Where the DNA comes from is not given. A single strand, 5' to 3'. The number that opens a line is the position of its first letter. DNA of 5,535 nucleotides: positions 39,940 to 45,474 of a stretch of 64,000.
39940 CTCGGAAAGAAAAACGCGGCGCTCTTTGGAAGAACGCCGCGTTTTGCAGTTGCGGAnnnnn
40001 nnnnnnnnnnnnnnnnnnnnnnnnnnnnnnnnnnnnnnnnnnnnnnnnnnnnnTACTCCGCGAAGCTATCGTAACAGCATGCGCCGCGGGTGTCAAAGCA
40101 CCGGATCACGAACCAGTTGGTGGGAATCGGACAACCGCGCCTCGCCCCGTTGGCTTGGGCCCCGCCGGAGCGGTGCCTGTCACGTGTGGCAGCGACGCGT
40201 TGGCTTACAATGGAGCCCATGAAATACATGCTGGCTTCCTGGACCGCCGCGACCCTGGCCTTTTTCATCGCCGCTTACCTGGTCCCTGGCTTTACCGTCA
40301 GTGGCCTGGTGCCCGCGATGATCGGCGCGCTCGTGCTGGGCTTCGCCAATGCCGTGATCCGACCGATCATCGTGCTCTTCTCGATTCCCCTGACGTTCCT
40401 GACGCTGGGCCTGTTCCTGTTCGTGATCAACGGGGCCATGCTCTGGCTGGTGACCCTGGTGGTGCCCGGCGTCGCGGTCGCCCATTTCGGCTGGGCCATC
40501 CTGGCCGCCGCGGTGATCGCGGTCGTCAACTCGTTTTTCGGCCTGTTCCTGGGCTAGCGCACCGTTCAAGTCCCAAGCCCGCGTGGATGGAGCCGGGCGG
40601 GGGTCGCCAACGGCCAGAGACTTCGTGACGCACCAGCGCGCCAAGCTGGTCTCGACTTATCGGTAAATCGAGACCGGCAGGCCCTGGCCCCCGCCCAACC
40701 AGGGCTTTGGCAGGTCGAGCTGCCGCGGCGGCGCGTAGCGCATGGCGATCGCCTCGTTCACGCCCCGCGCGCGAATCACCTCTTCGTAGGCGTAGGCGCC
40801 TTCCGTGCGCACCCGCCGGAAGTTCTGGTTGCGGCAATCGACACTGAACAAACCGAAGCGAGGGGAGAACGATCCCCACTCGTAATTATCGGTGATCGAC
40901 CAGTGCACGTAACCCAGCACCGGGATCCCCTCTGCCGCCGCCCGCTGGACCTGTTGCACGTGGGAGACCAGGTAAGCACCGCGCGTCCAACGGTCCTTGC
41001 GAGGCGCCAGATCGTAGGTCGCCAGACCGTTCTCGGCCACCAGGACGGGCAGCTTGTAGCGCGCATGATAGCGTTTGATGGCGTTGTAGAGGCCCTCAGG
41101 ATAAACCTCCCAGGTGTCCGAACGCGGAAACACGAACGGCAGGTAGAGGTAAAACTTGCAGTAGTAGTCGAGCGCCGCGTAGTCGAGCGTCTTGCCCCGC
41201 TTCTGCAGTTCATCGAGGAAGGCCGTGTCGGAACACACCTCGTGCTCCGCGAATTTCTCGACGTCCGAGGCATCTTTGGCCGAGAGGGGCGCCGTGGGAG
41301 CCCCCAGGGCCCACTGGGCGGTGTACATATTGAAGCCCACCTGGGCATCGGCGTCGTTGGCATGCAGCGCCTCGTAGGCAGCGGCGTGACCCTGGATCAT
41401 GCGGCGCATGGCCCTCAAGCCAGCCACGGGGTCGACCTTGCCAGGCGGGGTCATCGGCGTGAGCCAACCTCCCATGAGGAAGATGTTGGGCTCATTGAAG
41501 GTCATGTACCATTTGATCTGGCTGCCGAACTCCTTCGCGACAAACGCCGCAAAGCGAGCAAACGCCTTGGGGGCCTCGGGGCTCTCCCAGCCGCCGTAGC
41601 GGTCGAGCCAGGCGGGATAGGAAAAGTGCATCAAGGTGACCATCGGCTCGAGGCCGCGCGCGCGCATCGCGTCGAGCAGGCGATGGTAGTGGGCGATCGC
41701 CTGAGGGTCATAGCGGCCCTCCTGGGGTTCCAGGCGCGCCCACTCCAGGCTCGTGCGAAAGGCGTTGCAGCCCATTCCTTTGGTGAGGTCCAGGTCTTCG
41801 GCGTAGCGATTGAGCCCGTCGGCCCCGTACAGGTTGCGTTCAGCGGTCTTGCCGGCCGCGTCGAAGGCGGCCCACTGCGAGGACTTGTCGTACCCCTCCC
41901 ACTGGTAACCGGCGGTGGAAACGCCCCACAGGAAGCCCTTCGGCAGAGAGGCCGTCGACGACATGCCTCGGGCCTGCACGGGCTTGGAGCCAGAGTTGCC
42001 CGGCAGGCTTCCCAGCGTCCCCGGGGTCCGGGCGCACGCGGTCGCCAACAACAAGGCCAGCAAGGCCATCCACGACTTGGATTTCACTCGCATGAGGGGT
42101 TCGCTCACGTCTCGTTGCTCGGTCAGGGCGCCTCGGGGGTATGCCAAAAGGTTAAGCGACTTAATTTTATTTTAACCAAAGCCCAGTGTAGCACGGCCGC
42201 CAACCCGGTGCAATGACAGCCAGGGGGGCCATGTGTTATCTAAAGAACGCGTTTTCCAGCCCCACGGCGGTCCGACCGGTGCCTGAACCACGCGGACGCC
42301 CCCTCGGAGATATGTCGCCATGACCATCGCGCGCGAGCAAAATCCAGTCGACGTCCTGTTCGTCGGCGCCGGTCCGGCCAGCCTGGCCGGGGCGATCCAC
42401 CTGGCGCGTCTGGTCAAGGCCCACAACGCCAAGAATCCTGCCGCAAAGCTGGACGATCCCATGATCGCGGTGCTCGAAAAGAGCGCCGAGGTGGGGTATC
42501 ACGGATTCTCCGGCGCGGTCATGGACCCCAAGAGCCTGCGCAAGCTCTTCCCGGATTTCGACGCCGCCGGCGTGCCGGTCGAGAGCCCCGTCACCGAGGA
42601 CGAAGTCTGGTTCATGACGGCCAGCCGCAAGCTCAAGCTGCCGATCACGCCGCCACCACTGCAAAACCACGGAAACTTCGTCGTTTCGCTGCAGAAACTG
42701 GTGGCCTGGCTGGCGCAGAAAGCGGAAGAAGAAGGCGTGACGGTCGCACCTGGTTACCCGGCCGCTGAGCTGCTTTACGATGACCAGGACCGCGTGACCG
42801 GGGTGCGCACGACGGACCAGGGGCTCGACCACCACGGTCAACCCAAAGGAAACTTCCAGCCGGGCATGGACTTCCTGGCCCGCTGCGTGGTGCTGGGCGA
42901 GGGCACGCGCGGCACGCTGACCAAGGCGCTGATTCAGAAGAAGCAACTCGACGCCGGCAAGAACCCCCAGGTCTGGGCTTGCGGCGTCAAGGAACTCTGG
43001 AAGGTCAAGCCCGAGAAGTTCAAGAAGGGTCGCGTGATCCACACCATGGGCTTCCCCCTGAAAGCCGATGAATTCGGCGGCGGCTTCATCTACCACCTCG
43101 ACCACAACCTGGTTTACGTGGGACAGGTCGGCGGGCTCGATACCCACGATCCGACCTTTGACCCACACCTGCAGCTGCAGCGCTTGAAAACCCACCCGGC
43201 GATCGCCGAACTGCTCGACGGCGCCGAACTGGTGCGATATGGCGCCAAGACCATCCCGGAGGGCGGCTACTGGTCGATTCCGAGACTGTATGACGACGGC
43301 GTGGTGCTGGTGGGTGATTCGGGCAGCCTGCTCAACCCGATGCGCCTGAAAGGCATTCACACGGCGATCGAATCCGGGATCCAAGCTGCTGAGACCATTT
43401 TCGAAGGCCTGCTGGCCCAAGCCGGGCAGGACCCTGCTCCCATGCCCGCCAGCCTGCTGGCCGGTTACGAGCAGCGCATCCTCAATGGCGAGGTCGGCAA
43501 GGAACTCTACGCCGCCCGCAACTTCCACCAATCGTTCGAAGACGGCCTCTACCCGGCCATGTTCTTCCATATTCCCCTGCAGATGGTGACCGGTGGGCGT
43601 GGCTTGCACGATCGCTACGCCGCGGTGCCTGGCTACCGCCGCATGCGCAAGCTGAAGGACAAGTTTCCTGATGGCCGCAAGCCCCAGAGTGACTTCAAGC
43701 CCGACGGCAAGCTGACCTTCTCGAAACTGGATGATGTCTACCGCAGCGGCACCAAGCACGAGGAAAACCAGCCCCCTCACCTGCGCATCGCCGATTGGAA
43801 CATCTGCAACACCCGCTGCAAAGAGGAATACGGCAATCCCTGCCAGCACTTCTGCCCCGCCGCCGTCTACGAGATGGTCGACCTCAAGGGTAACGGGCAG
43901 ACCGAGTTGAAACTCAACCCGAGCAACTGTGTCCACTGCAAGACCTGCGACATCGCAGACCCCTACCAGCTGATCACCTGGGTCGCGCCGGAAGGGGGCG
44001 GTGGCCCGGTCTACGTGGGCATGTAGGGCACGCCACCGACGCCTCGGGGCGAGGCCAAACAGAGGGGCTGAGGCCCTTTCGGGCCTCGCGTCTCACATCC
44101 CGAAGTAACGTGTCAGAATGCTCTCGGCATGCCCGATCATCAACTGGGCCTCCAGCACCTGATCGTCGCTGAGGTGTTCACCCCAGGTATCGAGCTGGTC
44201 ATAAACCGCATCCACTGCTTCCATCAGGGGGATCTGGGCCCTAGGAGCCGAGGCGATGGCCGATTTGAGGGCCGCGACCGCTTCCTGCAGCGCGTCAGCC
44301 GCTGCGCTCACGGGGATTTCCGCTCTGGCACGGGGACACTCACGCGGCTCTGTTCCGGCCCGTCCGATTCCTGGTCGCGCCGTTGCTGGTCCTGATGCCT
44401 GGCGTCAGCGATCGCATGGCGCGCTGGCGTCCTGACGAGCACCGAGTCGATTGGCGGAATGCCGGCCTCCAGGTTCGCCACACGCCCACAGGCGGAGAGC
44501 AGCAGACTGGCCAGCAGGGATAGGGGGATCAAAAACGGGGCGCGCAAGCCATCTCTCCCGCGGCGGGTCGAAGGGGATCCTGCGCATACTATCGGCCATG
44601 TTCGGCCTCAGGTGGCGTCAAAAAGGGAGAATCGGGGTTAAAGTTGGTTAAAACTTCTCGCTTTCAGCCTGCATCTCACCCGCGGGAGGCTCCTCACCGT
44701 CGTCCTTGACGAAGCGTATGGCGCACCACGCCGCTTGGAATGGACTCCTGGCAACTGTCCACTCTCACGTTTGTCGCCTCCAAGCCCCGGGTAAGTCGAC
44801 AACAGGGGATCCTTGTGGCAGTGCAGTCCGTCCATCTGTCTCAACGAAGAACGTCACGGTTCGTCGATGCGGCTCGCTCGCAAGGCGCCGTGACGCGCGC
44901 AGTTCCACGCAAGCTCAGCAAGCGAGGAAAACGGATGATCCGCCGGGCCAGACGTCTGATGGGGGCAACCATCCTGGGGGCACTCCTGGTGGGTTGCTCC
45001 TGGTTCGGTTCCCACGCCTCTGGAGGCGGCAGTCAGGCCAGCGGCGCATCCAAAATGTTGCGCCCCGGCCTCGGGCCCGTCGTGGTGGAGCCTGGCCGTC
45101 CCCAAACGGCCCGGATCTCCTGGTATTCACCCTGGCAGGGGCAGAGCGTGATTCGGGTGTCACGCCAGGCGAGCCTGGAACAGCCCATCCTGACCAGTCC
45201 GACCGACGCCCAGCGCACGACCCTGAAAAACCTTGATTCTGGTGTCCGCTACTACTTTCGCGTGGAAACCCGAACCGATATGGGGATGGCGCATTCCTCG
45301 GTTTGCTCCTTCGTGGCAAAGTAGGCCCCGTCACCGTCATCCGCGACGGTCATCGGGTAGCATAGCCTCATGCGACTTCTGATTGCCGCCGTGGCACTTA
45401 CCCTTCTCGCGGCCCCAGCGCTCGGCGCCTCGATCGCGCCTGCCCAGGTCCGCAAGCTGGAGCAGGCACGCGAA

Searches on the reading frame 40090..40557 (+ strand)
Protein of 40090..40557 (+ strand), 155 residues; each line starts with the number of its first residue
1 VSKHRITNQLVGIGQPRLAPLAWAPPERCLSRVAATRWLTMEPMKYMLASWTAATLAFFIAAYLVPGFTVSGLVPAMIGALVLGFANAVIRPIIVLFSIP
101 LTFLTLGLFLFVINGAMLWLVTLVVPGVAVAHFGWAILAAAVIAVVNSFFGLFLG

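Call 72: search_protein_families(library=pfam, proteins=[window:40090-40557:+], max_evalue=0.001)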
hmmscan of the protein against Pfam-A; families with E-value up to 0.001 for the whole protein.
window:40090-40557:+ (155 aa): 1 family
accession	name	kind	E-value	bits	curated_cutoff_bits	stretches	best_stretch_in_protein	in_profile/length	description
PF04020.18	Phage_holin_4_2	-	1.8e-28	99.6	28.8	1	47-149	3-105/105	Mycobacterial 4 TMS phage holin, superfamily IV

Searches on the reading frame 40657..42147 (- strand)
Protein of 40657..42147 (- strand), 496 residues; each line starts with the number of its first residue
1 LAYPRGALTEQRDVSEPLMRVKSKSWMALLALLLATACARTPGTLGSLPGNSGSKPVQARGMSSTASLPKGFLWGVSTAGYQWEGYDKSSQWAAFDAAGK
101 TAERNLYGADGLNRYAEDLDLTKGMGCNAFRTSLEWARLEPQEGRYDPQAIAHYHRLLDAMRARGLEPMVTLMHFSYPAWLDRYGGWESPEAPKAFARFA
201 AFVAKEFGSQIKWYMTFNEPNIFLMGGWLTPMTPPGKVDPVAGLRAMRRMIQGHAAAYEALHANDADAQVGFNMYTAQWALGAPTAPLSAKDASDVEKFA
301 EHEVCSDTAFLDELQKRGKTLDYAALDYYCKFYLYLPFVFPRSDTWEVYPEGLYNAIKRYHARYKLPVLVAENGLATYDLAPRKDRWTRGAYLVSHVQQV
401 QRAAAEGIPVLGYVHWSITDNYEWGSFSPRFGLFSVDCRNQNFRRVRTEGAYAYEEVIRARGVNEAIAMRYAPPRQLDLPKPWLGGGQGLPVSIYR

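Call 40: search_protein_families(library=pfam, proteins=[window:40657-42147:-], max_evalue=0.0001)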
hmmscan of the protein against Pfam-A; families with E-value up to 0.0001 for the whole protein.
window:40657-42147:- (496 aa): 2 families
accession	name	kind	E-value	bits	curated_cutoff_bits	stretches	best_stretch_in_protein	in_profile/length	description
PF00232.24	Glyco_hydro_1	-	5.9e-73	246.3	22.6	2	66-301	3-240/453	Glycosyl hydrolase family 1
PF00150.24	Cellulase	-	6.8e-05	22.9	23.5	0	114-221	22-131/272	Cellulase (glycosyl hydrolase family 5)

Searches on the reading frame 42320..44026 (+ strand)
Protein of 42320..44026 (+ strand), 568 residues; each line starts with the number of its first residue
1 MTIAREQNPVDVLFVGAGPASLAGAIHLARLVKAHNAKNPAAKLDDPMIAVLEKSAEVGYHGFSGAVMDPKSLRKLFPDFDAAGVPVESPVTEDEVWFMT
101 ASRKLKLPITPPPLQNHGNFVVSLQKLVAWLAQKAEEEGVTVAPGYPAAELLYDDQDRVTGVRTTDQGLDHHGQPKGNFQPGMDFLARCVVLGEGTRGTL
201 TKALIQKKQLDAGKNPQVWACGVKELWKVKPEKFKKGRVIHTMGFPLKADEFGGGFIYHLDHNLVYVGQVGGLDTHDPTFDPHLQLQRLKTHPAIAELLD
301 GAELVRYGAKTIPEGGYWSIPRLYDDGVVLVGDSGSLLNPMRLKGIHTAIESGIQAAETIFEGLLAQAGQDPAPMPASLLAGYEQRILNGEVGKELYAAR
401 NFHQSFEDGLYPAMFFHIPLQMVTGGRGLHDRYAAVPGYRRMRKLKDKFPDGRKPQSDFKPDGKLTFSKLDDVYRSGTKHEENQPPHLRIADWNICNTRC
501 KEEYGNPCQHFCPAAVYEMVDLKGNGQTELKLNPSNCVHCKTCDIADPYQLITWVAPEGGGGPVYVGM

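Call 40: search_protein_families(library=pfam, proteins=[window:42320-44026:+], max_evalue=0.0001)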
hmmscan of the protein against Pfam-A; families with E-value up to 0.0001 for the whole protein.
window:42320-44026:+ (568 aa): 3 families
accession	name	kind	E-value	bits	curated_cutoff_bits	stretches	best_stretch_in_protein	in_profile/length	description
PF05187.19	Fer4_ETF_QO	-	1e-38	132.1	24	1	463-565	1-103/104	Electron transfer flavoprotein-ubiquinone oxidoreductase, 4Fe-4S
PF21162.3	ETFQO_UQ-bd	-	2.3e-31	108.6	27.7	1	219-312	1-96/96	ETF-QO, ubiquinone-binding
PF01266.30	DAO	-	3.3e-05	24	27.9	0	120-283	144-284/353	FAD dependent oxidoreductase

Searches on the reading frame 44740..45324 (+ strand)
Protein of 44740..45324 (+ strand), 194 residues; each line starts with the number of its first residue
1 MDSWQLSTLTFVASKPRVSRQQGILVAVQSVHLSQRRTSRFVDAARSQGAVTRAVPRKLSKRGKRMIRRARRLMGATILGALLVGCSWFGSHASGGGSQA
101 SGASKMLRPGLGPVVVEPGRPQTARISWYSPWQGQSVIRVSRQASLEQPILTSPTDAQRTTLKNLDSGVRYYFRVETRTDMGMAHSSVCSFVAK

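Call 40: search_protein_families(library=pfam, proteins=[window:44740-45324:+], max_evalue=0.0001)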
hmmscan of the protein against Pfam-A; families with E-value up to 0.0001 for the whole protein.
window:44740-45324:+ (194 aa): 1 family
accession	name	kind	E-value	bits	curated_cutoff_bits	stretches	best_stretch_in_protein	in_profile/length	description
PF00041.27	fn3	-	1.5e-05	25.5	25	1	115-187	7-78/84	Fibronectin type III domain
